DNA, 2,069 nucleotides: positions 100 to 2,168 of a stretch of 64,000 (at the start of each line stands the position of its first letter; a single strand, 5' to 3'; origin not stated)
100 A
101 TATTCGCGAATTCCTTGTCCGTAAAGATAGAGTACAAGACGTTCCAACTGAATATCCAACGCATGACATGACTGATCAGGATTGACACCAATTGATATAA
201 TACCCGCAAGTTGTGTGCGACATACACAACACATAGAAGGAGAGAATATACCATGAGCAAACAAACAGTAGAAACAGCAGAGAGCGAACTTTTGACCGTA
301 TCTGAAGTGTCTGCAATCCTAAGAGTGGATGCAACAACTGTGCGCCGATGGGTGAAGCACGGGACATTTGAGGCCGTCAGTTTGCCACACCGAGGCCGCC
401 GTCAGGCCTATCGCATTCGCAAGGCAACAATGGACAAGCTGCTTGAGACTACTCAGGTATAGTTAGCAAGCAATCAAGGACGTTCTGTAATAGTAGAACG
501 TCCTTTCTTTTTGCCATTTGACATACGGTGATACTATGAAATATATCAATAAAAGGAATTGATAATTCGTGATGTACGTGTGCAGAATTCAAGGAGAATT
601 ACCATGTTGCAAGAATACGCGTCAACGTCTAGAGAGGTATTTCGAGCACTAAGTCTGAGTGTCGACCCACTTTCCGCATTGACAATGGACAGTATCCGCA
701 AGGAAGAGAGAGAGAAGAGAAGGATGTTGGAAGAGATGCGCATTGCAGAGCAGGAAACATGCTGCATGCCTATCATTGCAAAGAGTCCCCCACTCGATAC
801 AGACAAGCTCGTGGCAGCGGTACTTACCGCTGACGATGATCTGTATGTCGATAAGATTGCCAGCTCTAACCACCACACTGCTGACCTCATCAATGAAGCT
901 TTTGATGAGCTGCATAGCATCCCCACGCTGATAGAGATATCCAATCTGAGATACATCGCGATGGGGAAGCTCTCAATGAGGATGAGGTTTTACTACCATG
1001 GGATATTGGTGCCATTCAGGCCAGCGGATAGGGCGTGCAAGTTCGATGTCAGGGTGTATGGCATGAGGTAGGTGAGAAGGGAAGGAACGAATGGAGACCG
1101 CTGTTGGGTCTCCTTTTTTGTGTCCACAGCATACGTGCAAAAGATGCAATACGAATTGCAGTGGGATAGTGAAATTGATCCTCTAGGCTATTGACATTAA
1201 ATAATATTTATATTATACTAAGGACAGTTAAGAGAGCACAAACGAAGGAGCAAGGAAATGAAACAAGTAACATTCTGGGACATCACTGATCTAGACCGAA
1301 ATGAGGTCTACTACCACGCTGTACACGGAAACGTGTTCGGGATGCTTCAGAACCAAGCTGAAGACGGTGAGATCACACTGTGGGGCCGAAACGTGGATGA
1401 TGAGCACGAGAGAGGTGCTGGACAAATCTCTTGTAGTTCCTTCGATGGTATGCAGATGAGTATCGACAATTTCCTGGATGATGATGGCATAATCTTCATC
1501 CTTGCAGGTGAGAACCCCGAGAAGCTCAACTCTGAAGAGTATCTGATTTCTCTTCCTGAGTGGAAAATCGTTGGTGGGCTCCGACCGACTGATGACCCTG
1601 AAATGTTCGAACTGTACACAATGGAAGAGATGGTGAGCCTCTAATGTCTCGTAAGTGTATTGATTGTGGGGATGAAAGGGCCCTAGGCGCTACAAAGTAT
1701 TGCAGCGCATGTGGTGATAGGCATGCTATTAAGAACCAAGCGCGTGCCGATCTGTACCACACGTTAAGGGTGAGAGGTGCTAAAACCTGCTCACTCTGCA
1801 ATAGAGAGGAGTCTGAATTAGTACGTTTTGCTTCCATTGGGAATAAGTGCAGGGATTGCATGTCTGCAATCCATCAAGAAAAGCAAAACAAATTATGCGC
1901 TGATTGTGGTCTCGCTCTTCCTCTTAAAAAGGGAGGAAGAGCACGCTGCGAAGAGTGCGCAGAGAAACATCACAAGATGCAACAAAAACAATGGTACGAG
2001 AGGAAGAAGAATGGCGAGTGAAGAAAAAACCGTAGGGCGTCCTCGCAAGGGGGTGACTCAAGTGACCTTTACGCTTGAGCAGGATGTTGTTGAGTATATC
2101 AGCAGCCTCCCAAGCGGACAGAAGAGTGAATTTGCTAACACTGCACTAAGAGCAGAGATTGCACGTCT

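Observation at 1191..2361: Two strong promoters share an identical 16-bp palindromic operator and bracket an RHH gene (acr/aca-like layout)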

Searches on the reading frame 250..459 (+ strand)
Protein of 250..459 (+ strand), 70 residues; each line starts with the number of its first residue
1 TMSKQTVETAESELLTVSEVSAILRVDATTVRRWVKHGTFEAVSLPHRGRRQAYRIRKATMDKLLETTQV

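Call 5: search_protein_families(library=pfam, proteins=[window:250-459:+], max_evalue=1)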
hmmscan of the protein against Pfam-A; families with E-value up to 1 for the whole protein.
window:250-459:+ (70 aa): 9 families
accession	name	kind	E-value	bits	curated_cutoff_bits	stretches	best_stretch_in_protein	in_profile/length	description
PF12728.13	HTH_17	-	3.6e-12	46.8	27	1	14-67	1-49/51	Helix-turn-helix domain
PF13384.12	HTH_23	-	1.1e-05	25.5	24.6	1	14-37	17-40/50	Homeodomain-like domain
PF13542.12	HTH_Tnp_ISL3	-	6.4e-05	22.8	27.4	1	13-37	27-49/51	Helix-turn-helix domain of transposase family ISL3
PF13411.12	MerR_1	-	0.00046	20.7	21.6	1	16-51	2-36/69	MerR HTH family regulatory protein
PF00376.29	MerR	-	0.00066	19.9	28.2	1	16-51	1-36/38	MerR family regulatory protein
PF21531.3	Rv2175c_wHTH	-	0.0017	18.7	27.1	1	9-43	10-44/57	DNA-binding protein Rv2175c, wHTH domain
PF13551.12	HTH_29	-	0.0046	17.5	28.1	1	13-36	11-34/64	Winged helix-turn helix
PF13518.12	HTH_28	-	0.0058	17.1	25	1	16-37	14-35/52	Helix-turn-helix domain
PF00568.29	WH1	-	0.074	13.4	22.4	1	18-62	13-57/111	WH1 domain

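Call 10: search_protein_families(library=phrogs, proteins=[window:250-459:+], max_evalue=0.1)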
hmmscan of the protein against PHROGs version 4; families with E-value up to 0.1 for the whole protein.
window:250-459:+ (70 aa): 20 families
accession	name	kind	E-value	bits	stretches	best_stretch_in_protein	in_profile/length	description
phrog_66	-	integration and excision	1.6e-08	35.7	1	4-67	83-142/412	excisionase and transcriptional regulator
phrog_2907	-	integration and excision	1.7e-07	32.6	1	10-65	2-57/117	excisionase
phrog_6401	-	DNA, RNA and nucleotide metabolism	3.2e-07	31.1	1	10-49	5-44/64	DNA binding protein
phrog_10045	-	DNA, RNA and nucleotide metabolism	1.4e-06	29.1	1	7-39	13-45/74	HTH DNA binding protein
phrog_57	-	head and packaging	2.3e-05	25.3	1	7-60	5-54/199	terminase small subunit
phrog_2474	-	transcription regulation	0.00017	22.4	1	5-56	37-89/118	MerR-like transcriptional regulator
phrog_1763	-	DNA, RNA and nucleotide metabolism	0.001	19.7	1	14-39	6-31/60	HTH DNA binding protein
phrog_6620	-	integration and excision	0.003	18.1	1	15-52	2-39/201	transposase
phrog_4745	-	DNA, RNA and nucleotide metabolism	0.0066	17.3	1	11-50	28-67/107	DNA binding protein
phrog_1877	-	DNA, RNA and nucleotide metabolism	0.017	16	1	13-45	59-91/129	DNA binding protein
phrog_6058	-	unknown function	0.019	15.7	1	8-66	18-78/113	-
phrog_15534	-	DNA, RNA and nucleotide metabolism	0.024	16.2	1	9-63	38-86/93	HTH DNA binding protein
phrog_21603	-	unknown function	0.029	15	1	13-66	5-55/77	-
phrog_141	-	head and packaging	0.029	14.8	1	10-59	11-56/183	terminase small subunit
phrog_14015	-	unknown function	0.044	14.8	1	13-58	19-64/107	-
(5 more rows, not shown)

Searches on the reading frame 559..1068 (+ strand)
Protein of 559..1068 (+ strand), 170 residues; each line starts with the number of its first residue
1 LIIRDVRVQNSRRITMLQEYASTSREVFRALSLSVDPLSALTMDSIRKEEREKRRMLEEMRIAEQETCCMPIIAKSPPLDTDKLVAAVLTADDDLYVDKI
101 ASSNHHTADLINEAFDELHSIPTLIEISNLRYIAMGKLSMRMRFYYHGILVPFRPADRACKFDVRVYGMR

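Call 5: search_protein_families(library=pfam, proteins=[window:559-1068:+], max_evalue=1)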
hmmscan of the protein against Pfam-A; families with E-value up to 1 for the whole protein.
window:559-1068:+ (170 aa): 1 family
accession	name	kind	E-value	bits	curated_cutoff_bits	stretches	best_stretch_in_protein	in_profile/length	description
PF21837.1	DUF6896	-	0.29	11.7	27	0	108-164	12-70/128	Domain of unknown function (DUF6896)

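Call 10: search_protein_families(library=phrogs, proteins=[window:559-1068:+], max_evalue=0.1)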
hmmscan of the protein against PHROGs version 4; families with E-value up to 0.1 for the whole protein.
window:559-1068:+ (170 aa): 1 family
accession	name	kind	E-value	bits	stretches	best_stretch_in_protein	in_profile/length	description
phrog_5829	-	unknown function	0.037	14.9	1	79-137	16-74/175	-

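Call 84: search_protein_families(library=padloc, proteins=[window:604-1068:+], max_evalue=0.1)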
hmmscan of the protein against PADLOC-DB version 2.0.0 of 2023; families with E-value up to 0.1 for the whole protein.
window:604-1068:+ (155 aa): 0 families

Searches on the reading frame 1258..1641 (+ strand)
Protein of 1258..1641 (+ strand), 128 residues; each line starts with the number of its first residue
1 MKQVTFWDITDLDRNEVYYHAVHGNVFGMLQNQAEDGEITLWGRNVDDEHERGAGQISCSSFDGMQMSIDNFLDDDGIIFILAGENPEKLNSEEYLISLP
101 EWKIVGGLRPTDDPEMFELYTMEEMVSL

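Call 5: search_protein_families(library=pfam, proteins=[window:1258-1641:+], max_evalue=1)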
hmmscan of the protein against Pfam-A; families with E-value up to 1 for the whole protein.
window:1258-1641:+ (128 aa): 0 families

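Call 10: search_protein_families(library=phrogs, proteins=[window:1258-1641:+], max_evalue=0.1)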
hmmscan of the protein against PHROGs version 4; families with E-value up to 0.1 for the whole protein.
window:1258-1641:+ (128 aa): 0 families

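Call 40: find_homologous_proteins(query=window:1258-1641:+, max_evalue=0.01)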
Query window:1258-1641:+ (128 aa): 22 proteins with E <= 0.01 among 23 candidates. Only proteins of 70 to 224 residues were searched: fused or split forms outside these lengths cannot appear, so this answer is no evidence that the protein stands alone or is whole; lengths 'longer' or 'shorter' looks for them.
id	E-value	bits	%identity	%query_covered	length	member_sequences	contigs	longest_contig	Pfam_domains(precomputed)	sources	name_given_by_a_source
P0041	4.8e-82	290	100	100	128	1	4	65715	-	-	-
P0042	1.4e-74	266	91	100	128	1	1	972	-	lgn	-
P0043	1.4e-74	266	91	100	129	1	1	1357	-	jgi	jgi:hypothetical protein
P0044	3.6e-73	262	88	100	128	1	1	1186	-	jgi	jgi:hypothetical protein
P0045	6.4e-73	261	88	100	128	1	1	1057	-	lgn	-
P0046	8.6e-71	254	87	99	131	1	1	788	-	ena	-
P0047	5.4e-68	245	83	100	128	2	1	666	-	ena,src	-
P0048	1.3e-67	244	83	100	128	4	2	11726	-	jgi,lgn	jgi:hypothetical protein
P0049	3.0e-67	242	82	100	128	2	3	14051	-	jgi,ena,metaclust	metaclust:\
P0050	7.2e-67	241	82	100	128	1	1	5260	-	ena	-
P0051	1.4e-64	234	80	100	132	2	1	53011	-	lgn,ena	-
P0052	4.1e-63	229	75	100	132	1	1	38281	-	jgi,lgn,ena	-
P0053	7.9e-63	228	77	100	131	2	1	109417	-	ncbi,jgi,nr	ncbi:MAG TPA: hypothetical protein VHV10_20110 [Ktedonobacteraceae bacterium]|jgi:hypothetical prote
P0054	2.7e-62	226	77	100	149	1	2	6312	-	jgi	jgi:hypothetical protein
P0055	1.2e-61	224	71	100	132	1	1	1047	-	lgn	-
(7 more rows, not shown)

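Call 42: find_encoding_contigs(protein=P0053, flank=8000, max_places=2)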
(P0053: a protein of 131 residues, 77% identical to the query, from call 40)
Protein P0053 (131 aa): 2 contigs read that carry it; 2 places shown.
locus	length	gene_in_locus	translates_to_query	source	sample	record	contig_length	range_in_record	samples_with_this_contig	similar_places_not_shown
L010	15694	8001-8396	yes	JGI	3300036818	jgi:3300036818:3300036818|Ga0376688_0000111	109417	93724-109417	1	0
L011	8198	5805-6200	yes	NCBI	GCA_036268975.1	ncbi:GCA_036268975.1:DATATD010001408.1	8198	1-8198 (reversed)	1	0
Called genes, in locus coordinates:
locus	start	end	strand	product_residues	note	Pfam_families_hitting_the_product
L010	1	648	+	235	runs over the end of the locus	-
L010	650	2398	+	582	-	PF01935:DUF87 (weak)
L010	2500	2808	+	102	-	-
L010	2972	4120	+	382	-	-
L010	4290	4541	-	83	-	-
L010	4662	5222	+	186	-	-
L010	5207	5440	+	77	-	-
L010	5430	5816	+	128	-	-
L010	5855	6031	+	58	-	-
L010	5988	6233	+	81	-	-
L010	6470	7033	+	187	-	-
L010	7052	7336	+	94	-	-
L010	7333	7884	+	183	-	PF08645:PNK3P, PF00702:Hydrolase, PF13419:HAD_2, PF13242:Hydrolase_like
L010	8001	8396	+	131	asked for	-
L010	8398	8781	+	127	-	-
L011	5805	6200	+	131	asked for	-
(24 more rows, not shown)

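Call 43: find_encoding_contigs(protein=P0051, flank=8000, max_places=2)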
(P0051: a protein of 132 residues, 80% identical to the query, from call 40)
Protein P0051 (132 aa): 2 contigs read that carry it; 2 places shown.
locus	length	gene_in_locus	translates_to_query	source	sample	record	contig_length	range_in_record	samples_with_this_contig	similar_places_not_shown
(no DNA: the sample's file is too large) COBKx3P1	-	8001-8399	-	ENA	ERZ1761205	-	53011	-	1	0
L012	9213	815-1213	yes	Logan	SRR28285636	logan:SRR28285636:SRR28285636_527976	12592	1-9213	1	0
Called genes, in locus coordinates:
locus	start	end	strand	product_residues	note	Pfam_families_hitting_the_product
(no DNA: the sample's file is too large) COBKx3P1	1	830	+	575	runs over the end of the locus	-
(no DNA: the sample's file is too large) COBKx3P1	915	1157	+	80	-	-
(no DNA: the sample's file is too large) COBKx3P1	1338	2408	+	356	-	-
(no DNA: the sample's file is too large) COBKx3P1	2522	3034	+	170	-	PF01464:SLT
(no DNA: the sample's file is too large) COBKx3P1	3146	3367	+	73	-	-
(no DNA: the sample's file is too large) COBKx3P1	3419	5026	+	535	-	PF12846:AAA_10 (faint)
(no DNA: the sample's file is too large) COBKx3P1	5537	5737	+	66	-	-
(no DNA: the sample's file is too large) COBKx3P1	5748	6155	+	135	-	-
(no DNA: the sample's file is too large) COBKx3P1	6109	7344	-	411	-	PF01385:OrfB_IS605, PF07282:Cas12f1-like_TNB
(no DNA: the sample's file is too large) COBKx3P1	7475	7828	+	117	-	-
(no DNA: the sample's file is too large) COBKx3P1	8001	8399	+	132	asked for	-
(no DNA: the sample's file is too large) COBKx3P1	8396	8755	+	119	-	-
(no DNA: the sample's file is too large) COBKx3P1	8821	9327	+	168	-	-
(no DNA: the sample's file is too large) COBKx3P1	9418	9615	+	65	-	-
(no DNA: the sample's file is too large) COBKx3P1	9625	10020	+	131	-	-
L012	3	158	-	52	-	?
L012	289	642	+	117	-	-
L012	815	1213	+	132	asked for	-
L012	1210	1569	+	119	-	-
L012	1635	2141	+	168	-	-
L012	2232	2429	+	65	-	-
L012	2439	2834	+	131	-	-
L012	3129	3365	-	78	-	-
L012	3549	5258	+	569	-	PF02689:Herpes_Helicase (faint), PF05970:PIF1, PF13191:AAA_16 (weak), PF13245:AAA_19, PF13604:AAA_30, PF01443:Viral_helicase1 (faint), PF13401:AAA_22 (weak), PF13479:AAA_24 (faint), +1 more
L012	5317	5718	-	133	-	PF00436:SSB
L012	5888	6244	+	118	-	PF06356:DUF1064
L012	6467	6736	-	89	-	-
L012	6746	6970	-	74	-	-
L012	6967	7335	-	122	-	-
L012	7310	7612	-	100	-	-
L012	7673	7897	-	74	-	-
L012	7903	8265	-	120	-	-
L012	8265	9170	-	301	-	PF11300:DUF3102 (weak), PF12329:TMF_DNA_bd (weak)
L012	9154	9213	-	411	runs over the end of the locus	-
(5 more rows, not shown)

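Call 44: find_encoding_contigs(protein=P0052, flank=8000, max_places=2)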
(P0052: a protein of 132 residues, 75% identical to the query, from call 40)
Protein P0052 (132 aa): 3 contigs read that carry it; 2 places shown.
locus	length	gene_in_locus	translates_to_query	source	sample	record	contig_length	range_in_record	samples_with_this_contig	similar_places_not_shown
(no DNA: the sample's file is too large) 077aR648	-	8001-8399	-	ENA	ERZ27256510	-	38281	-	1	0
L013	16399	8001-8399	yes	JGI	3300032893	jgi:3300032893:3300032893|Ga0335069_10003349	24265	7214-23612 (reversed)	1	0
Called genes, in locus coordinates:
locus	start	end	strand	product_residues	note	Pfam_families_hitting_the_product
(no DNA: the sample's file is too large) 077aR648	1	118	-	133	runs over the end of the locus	-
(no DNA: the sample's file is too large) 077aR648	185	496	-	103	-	PF09620:Cas_csx3 (weak)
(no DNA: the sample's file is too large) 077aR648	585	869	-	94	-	-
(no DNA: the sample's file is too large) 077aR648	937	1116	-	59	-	-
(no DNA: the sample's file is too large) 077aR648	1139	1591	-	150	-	-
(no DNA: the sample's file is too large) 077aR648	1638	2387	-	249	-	-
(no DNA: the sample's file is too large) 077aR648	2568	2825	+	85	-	-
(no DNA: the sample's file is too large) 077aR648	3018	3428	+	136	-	-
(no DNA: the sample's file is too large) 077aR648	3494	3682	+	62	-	-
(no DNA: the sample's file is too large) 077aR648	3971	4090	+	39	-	-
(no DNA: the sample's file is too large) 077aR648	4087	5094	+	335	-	-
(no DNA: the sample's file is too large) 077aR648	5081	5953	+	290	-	PF03969:AFG1_ATPase (faint), PF01695:IstB_IS21 (weak)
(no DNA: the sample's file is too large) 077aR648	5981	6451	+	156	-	-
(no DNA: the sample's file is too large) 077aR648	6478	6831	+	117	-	-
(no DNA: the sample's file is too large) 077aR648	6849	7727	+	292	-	PF13432:TPR_16 (weak), PF07719:TPR_2 (weak), PF13414:TPR_11 (weak), PF13431:TPR_17 (weak), PF00515:TPR_1 (weak), PF13560:HTH_31, PF01381:HTH_3, PF12844:HTH_19, +6 more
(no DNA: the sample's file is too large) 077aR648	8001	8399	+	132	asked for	-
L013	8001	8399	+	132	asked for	-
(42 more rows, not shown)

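Call 65: predict_structure(alignment_id=A3)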
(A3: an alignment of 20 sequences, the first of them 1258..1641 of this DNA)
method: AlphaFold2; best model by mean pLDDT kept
length: 128 residues; sequences in the alignment: 20
mean_pLDDT: 46.8   pTM: 0.48
mean pLDDT of the five models: 46.8, 43.0, 40.2, 38.4, 37.3
residues with pLDDT >= 90: 0; 70-90: 0; 50-70: 57; < 50: 71
segments of 3 or more residues with pLDDT < 50: 1-26, 42-67, 72-76, 87-100
pLDDT, mean of each block of 10 residues (from residue 1): 27 28 44 54 44 40 48 52 52 43 61 58 61
secondary structure, 60 per line:
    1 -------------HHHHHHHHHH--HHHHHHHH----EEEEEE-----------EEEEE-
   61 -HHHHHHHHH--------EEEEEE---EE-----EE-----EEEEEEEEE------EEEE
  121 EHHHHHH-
elements in order: H14-23 H26-33 E38-43 E55-59 H62-70 E79-84 E102-110 E117-121 H122-127

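Call 69: search_solved_structures(query=A3, max_evalue=10)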
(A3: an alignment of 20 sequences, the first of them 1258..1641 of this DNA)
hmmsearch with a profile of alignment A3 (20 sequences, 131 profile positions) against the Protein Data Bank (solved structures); distinct sequences matched with E-value up to 10: 0.

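Call 76: search_protein_families(library=pfam, proteins=[L012:1635-2138:+], max_evalue=0.01)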
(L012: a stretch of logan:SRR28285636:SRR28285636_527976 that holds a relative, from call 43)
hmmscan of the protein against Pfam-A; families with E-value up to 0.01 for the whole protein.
L012:1635-2138:+ (168 aa): 0 families

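Call 77: search_protein_families(library=phrogs, proteins=[L012:1635-2138:+], max_evalue=0.01)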
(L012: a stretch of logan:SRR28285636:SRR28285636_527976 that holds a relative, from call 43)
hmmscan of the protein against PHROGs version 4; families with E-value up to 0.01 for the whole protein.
L012:1635-2138:+ (168 aa): 1 family
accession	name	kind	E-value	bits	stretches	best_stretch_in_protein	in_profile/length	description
phrog_8133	-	unknown function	0.0056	17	1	34-119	99-175/246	-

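Call 84: search_protein_families(library=padloc, proteins=[window:1258-1641:+], max_evalue=0.1)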
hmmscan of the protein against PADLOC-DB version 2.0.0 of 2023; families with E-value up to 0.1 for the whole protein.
window:1258-1641:+ (128 aa): 0 families

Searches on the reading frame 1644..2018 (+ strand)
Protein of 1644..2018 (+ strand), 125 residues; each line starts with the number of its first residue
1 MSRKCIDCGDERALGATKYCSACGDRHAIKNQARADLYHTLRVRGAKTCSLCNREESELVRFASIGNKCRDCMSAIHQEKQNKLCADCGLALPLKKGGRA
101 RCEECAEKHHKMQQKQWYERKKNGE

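Call 5: search_protein_families(library=pfam, proteins=[window:1644-2018:+], max_evalue=1)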
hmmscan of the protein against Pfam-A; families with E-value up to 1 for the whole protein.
window:1644-2018:+ (125 aa): 8 families
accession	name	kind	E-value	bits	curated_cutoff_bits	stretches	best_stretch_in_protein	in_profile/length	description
PF12773.13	DZR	-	0.00014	22.4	27.3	1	69-110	1-35/45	Double zinc ribbon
PF18912.6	DZR_2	-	0.0072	16.6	27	1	47-106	8-56/56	Double zinc ribbon domain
PF00130.28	C1_1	-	0.011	16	26.5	2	43-78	8-40/53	Phorbol esters/diacylglycerol binding domain (C1 domain)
PF03604.18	Zn_ribbon_RPAB4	-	0.011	15.8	24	1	84-105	2-23/32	DNA directed RNA polymerase, 7 kDa subunit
PF06689.19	zf-C4_ClpX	-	0.054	13.8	27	1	47-77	1-34/39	ClpX C4-type zinc finger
PF14599.11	zinc_ribbon_6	-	0.1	13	27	1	48-74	31-55/59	Zinc-ribbon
PF12454.13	Ecm33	-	0.11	13.1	23.2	1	16-36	19-37/40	GPI-anchored cell wall organization protein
PF01155.25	HypA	-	0.53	10.8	28.9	0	66-114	54-101/112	Hydrogenase/urease nickel incorporation, metallochaperone, hypA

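Call 10: search_protein_families(library=phrogs, proteins=[window:1644-2018:+], max_evalue=0.1)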
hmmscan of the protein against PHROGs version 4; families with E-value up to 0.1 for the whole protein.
window:1644-2018:+ (125 aa): 1 family
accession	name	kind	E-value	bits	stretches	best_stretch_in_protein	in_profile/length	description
phrog_54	-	other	0.093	14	0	3-34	34-71/75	DksA-like zinc-finger protein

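Call 83: find_homologous_proteins(query=window:1644-2018:+, max_evalue=0.01)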
Query window:1644-2018:+ (125 aa): 1 proteins with E <= 0.01 among 3 candidates. Only proteins of 68 to 219 residues were searched: fused or split forms outside these lengths cannot appear, so this answer is no evidence that the protein stands alone or is whole; lengths 'longer' or 'shorter' looks for them.
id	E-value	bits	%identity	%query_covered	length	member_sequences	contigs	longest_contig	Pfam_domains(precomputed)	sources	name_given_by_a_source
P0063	2.5e-78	278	100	100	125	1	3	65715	-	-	-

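Call 84: search_protein_families(library=padloc, proteins=[window:1644-2018:+], max_evalue=0.1)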
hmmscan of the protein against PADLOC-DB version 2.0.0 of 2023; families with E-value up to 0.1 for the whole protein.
window:1644-2018:+ (125 aa): 1 family
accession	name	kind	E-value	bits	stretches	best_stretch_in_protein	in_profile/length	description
PDLC01314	Cas10c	-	0.00025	17.7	1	53-123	313-377/785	CAS-III-C; effector_LS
